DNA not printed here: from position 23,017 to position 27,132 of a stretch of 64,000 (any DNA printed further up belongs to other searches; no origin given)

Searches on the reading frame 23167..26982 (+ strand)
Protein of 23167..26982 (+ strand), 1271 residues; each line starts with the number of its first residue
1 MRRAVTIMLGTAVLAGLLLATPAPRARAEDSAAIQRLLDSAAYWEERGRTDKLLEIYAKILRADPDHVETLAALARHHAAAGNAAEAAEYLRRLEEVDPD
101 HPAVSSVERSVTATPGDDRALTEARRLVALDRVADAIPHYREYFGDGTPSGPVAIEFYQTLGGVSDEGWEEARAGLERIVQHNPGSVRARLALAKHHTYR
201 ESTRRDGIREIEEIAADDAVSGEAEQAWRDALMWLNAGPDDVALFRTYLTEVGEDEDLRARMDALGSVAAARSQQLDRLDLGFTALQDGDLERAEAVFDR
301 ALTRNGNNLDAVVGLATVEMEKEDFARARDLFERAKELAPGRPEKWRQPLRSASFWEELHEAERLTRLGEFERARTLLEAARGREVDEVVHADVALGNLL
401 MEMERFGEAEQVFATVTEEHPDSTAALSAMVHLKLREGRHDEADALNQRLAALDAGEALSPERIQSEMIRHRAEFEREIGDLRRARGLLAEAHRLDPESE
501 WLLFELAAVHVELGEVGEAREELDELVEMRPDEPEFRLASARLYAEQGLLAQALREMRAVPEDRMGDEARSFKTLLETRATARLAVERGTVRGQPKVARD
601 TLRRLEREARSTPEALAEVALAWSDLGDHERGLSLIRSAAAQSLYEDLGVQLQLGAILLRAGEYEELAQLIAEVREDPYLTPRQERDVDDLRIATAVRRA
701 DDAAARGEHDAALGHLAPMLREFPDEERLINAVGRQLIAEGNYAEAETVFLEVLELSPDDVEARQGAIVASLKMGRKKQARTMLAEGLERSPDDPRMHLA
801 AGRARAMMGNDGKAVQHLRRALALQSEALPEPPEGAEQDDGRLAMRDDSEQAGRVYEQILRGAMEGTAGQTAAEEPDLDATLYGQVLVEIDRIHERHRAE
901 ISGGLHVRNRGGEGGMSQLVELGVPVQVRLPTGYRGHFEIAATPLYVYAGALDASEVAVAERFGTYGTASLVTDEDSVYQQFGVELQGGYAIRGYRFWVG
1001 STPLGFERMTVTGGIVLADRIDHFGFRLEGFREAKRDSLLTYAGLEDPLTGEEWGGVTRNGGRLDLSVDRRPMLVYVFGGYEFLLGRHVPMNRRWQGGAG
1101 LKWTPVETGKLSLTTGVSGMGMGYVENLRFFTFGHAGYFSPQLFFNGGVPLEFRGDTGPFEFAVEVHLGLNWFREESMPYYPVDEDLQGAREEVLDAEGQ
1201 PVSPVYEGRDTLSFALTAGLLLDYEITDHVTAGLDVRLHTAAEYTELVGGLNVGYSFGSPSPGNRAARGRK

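Call 22: search_protein_families(library=pfam, proteins=[window:23167-26982:+], max_evalue=0.001)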
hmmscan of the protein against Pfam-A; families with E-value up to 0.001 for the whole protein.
window:23167-26982:+ (1271 aa): 25 families
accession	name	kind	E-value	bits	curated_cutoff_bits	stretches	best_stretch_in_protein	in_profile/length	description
PF05420.17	BCSC_C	-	2.5e-77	260.8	23.5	1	917-1257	1-335/336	Cellulose synthase operon protein C C-terminus (BCSC_C)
PF14559.12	TPR_19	-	1.8e-50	169.6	25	6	737-800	1-64/68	Tetratricopeptide repeat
PF13428.12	TPR_14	-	2.4e-37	124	23.5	1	501-543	2-44/44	Tetratricopeptide repeat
PF13432.12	TPR_16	-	1.4e-31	109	32.7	4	280-343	2-65/65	Tetratricopeptide repeat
PF07719.23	TPR_2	-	1.7e-26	90.5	27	0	731-760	5-34/34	Tetratricopeptide repeat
PF13181.12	TPR_8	-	1e-17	63.2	25.7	0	737-760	11-34/34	Tetratricopeptide repeat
PF00515.34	TPR_1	-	1.4e-13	50.4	27.8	0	281-308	7-34/34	Tetratricopeptide repeat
PF23914.1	TPR_CcmH_CycH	-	4e-13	50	42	0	287-340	99-152/158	Cytochrome c-type biogenesis protein H TPR domain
PF13174.12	TPR_6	-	3.8e-12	46.4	26.3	0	396-423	6-33/33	Tetratricopeptide repeat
PF13431.12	TPR_17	-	7.1e-12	45.1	24.4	0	494-521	7-34/34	Tetratricopeptide repeat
PF13414.12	TPR_11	-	7.6e-11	42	26.8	0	734-763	1-30/42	TPR repeat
PF13424.12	TPR_12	-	3.1e-10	40.5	30.1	0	50-97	19-74/77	Tetratricopeptide repeat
PF25064.1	ARM_TT21_5th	-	2.1e-09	38.1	27.8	0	392-451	3-62/117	TT21 fifth ARM repeats domain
PF12895.13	ANAPC3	-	4.5e-09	36.9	27.2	0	290-337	4-50/82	Anaphase-promoting complex, cyclosome, subunit 3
PF24575.1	TPR_Slam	-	3.1e-08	34.4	35.2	0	30-104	11-83/104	Surface lipoprotein assembly modifier, N-terminal TPR repeats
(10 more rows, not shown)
